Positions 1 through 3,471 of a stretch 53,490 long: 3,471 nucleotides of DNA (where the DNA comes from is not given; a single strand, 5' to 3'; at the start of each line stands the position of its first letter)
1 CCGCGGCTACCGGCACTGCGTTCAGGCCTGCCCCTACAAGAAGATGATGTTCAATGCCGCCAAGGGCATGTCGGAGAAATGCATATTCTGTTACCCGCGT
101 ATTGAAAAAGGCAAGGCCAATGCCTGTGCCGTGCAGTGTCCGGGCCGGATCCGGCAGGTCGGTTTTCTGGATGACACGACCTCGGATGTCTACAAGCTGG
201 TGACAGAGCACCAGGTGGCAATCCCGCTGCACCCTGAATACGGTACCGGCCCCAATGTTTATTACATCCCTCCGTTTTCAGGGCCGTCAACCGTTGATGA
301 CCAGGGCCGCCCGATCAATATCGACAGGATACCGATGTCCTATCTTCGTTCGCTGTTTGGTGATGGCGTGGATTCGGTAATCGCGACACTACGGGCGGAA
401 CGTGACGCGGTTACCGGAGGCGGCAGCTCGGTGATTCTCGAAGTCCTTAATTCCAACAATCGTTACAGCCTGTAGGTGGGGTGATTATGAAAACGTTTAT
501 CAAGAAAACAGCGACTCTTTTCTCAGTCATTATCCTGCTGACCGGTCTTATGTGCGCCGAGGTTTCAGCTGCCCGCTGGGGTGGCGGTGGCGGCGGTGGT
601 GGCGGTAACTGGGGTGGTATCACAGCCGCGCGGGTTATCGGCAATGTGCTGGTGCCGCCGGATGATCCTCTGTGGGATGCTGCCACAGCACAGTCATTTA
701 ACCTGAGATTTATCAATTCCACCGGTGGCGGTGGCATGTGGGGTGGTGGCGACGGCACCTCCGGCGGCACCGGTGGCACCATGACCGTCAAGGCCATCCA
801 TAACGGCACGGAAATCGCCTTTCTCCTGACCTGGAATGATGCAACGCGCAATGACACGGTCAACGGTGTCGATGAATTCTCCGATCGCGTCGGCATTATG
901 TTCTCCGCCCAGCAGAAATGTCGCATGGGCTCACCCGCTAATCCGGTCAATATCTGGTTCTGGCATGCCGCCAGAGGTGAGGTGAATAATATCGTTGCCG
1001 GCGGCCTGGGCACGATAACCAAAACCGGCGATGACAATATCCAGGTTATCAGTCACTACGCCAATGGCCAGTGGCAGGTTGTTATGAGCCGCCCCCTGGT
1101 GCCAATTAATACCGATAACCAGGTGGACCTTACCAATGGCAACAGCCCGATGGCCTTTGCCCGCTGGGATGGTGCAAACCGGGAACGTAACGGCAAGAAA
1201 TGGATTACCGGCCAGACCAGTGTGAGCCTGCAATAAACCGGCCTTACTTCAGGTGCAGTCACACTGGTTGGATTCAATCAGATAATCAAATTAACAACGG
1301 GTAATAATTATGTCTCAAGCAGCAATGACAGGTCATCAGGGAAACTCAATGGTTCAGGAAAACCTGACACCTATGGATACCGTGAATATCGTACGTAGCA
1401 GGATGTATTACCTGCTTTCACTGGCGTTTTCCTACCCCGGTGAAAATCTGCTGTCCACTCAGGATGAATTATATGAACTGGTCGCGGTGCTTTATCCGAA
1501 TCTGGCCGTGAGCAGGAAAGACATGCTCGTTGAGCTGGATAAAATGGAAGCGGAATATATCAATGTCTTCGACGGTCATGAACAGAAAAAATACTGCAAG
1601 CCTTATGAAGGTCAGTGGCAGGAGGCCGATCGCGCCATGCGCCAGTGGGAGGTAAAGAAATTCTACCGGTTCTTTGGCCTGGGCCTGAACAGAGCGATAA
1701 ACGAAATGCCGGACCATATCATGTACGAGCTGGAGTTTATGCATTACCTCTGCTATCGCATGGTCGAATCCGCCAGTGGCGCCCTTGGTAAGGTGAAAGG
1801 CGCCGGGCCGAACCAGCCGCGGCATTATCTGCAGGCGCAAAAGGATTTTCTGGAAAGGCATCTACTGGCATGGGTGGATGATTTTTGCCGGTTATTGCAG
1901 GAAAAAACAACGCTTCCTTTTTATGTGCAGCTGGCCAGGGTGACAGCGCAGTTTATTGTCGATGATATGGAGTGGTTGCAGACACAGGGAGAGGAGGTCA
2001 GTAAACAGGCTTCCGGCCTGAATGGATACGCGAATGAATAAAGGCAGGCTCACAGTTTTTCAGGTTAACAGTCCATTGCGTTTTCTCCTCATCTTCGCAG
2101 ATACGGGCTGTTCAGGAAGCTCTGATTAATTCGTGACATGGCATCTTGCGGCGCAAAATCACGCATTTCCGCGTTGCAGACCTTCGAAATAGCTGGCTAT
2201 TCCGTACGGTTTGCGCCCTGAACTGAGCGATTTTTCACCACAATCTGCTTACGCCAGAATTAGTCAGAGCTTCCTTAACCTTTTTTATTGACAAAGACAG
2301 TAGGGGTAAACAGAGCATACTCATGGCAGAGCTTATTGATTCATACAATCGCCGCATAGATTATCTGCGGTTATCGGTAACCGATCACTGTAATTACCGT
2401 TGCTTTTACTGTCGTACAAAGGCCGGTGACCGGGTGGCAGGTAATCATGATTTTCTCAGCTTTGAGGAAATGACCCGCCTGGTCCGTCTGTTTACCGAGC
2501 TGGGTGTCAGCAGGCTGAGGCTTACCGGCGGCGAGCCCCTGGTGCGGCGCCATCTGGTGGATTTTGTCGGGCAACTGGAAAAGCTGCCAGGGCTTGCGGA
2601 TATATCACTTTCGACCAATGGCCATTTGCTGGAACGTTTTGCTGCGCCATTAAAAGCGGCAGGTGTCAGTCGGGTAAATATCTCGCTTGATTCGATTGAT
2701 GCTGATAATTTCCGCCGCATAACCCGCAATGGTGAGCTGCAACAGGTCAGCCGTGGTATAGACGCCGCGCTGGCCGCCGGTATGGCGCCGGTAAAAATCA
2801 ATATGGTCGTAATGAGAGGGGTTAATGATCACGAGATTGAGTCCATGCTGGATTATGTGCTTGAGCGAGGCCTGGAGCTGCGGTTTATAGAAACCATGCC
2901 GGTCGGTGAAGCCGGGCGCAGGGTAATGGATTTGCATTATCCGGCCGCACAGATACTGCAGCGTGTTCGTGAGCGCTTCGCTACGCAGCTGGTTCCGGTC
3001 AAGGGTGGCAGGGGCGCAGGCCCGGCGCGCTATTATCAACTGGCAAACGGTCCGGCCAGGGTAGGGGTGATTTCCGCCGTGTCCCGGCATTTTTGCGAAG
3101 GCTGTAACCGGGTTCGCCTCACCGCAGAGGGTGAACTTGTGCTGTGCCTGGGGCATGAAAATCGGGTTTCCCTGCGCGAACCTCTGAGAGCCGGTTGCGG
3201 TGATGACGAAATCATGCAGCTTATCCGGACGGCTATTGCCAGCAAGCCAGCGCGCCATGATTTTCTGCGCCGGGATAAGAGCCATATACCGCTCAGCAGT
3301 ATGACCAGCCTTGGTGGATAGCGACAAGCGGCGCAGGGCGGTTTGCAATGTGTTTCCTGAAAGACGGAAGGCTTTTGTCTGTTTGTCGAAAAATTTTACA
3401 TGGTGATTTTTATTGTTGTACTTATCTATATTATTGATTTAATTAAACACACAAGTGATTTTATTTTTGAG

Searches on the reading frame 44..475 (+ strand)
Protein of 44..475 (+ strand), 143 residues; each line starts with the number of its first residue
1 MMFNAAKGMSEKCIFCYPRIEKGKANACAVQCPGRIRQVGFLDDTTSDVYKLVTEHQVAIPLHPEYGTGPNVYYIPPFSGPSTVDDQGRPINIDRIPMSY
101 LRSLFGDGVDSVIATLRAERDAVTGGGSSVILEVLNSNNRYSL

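Call 3: search_protein_families(library=pfam, proteins=[window:44-475:+], max_evalue=0.01)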
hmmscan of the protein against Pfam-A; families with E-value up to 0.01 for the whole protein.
window:44-475:+ (143 aa): 1 family
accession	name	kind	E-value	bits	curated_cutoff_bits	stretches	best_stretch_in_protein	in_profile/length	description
PF13247.11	Fer4_11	-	1.3e-07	32.1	26.2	1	3-40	61-98/100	4Fe-4S dicluster domain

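Call 4: search_protein_families(library=ncbifam, proteins=[window:44-475:+], max_evalue=0.01)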
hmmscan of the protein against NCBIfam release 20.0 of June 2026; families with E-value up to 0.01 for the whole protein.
window:44-475:+ (143 aa): 11 families
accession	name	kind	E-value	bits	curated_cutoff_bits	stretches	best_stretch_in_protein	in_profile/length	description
TIGR03478.1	DMSO_red_II_bet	subfamily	1e-52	179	480.7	1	2-139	180-316/321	DMSO reductase family type II enzyme, iron-sulfur subunit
NF042979.1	EthbenzDh_ebdB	equivalog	2.6e-43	148.3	740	1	2-138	202-337/354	ethylbenzene dehydrogenase subunit beta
TIGR01660.1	narH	equivalog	5.9e-22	77.7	524.05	2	2-42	232-272/492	nitrate reductase subunit beta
NF041715.1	arsenate_red_ArrB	equivalog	7.2e-15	55.1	450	1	7-79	158-229/233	arsenate respiratory reductase iron-sulfur subunit ArrB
NF045797.1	DsrO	equivalog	3.2e-12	46.4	200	1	6-75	167-234/235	sulfate reduction electron transfer complex DsrMKJOP subunit DsrO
NF011569.0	PRK14993.1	equivalog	4.5e-11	42.6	416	1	4-75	150-222/244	tetrathionate reductase subunit TtrB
TIGR03149.1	cyt_nit_nrfC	equivalog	5.9e-09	35.6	377.6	1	3-79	144-220/225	cytochrome c nitrite reductase Fe-S protein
NF041782.1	mnquin_red_QrcC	equivalog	3.4e-05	23.6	400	1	8-75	143-225/239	menaquinone reductase iron-sulfur cluster-binding subunit QrcC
TIGR02951.1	DMSO_dmsB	equivalog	0.00079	19.5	214.1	1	3-44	114-155/161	DMSO/selenate family reductase complex B subunit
NF045715.1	sulf_resp_HmcB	equivalog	0.0013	17.9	420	1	9-38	165-194/307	sulfate respiration complex iron-sulfur protein HmcB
TIGR01582.1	FDH-beta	equivalog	0.0034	16.5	334.7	1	11-53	151-193/283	formate dehydrogenase subunit beta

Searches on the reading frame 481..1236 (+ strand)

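Call 3: search_protein_families(library=pfam, proteins=[window:481-1236:+], max_evalue=0.01)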
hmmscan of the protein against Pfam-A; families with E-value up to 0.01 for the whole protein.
window:481-1236:+ (251 aa): 1 family
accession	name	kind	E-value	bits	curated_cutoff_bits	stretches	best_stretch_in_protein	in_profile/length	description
PF09459.16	EB_dh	-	8.7e-27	95.1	33.3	2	92-177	23-134/236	Ethylbenzene dehydrogenase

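Call 4: search_protein_families(library=ncbifam, proteins=[window:481-1236:+], max_evalue=0.01)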
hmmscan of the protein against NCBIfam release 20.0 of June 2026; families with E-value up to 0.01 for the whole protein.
window:481-1236:+ (251 aa): 2 families
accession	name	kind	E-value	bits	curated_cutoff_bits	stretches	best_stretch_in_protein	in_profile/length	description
TIGR03477.1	DMSO_red_II_gam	subfamily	1.1e-43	148.9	169.85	1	54-243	9-198/206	DMSO reductase family type II enzyme, heme b subunit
NF042980.1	EthbenzDh_ebdC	equivalog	3.3e-26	92.1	400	1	98-245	55-206/214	ethylbenzene dehydrogenase subunit gamma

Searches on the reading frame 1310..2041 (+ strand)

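Call 3: search_protein_families(library=pfam, proteins=[window:1310-2041:+], max_evalue=0.01)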
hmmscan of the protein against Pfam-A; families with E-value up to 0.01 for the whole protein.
window:1310-2041:+ (243 aa): 1 family
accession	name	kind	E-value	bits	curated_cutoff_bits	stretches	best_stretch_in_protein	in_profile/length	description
PF02613.20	Nitrate_red_del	-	2.3e-24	86.5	22.2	1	72-193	21-135/136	Nitrate reductase delta subunit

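Call 4: search_protein_families(library=ncbifam, proteins=[window:1310-2041:+], max_evalue=0.01)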
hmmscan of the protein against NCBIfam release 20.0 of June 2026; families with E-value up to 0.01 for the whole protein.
window:1310-2041:+ (243 aa): 5 families
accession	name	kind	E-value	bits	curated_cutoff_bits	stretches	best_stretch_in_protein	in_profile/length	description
TIGR03482.1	DMSO_red_II_cha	subfamily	4.2e-37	128.1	152.3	1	29-226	2-195/197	DMSO reductase family type II enzyme chaperone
NF042981.1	EthbenzDh_ebdD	equivalog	2.1e-23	83.1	360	1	21-222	11-214/222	ethylbenzene dehydrogenase subunit delta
NF003442.0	PRK04976.1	equivalog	2.4e-14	53.8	132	1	48-224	47-209/211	molecular chaperone TorD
NF008632.0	PRK11621.1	equivalog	4.9e-05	23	162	1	177-217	146-186/203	Tat proofreading chaperone DmsD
NF011628.0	PRK15054.1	equivalog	0.0035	17.1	410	1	35-147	6-117/231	nitrate reductase molybdenum cofactor assembly chaperone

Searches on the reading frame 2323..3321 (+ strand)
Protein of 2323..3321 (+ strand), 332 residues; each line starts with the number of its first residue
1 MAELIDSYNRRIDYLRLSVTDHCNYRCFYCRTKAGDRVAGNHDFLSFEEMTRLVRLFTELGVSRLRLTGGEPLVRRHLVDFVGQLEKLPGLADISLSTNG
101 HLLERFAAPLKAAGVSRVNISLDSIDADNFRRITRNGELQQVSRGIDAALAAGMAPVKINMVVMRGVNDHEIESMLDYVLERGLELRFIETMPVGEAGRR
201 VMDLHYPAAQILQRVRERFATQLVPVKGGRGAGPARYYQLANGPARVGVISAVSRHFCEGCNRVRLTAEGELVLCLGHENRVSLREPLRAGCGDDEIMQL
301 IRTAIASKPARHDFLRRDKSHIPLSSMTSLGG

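Call 3: search_protein_families(library=pfam, proteins=[window:2323-3321:+], max_evalue=0.01)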
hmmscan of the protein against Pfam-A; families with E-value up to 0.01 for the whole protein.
window:2323-3321:+ (332 aa): 3 families
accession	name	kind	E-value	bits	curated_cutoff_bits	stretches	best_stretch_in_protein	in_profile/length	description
PF06463.18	Mob_synth_C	-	1.4e-35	122.5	37.4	1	185-313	2-127/128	Molybdenum Cofactor Synthesis C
PF04055.27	Radical_SAM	-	1.4e-34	120.1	29.5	1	18-178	2-165/166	Radical SAM superfamily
PF13353.11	Fer4_12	-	0.00015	22.5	22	1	21-123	13-114/137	4Fe-4S single cluster domain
